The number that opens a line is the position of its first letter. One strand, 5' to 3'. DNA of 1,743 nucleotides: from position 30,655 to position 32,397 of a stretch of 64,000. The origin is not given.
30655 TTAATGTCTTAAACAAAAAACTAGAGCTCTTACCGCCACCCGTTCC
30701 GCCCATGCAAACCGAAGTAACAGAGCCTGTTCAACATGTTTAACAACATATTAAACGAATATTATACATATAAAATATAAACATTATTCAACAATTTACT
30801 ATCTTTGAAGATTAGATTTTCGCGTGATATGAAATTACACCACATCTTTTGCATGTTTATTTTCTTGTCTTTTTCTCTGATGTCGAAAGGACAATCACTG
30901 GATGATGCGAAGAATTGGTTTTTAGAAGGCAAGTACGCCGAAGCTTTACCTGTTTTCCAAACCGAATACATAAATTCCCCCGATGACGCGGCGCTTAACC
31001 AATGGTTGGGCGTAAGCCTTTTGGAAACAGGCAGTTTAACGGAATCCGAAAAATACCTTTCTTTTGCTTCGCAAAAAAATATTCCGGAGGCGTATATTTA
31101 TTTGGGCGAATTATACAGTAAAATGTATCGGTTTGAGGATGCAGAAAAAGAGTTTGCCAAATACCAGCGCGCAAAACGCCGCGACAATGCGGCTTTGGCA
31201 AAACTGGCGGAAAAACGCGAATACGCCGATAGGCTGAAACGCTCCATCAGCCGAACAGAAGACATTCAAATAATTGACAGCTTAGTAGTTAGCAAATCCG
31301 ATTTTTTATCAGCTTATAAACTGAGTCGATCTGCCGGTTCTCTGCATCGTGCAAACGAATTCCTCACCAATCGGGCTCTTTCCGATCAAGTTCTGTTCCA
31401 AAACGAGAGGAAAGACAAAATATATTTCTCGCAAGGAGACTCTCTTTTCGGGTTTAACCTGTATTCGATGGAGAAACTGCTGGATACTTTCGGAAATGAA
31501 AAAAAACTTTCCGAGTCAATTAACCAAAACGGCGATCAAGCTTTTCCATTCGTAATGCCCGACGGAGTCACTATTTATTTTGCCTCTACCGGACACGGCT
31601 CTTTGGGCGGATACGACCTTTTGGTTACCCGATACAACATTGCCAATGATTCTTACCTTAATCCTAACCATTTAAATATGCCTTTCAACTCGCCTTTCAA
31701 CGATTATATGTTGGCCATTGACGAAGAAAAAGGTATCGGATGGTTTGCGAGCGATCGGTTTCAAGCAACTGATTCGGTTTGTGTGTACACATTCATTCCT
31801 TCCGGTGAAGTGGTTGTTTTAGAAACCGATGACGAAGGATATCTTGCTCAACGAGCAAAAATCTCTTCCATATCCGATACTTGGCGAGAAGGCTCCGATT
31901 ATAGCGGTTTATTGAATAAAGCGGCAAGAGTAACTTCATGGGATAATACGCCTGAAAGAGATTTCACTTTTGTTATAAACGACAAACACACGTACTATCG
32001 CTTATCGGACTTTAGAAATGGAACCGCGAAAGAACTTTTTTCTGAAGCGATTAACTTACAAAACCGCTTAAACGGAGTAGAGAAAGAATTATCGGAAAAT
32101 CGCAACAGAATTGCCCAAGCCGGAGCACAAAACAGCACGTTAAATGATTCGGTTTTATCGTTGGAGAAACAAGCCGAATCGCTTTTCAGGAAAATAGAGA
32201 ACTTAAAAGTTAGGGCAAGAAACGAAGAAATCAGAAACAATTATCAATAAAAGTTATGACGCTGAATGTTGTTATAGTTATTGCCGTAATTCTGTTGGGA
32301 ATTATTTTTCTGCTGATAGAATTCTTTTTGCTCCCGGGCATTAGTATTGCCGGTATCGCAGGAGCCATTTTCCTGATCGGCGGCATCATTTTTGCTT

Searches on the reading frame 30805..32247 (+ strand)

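Call 43: search_protein_families(library=pfam, proteins=[window:30805-32247:+], max_evalue=0.00001)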
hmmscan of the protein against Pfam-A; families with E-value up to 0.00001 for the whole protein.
window:30805-32247:+ (481 aa): 2 families
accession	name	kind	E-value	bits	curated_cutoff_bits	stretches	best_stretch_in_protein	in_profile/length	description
PF14559.12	TPR_19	-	8.3e-08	32.9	25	0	41-86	4-49/68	Tetratricopeptide repeat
PF07676.18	PD40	-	2.8e-07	30.8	20.9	1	238-273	4-37/38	WD40-like Beta Propeller Repeat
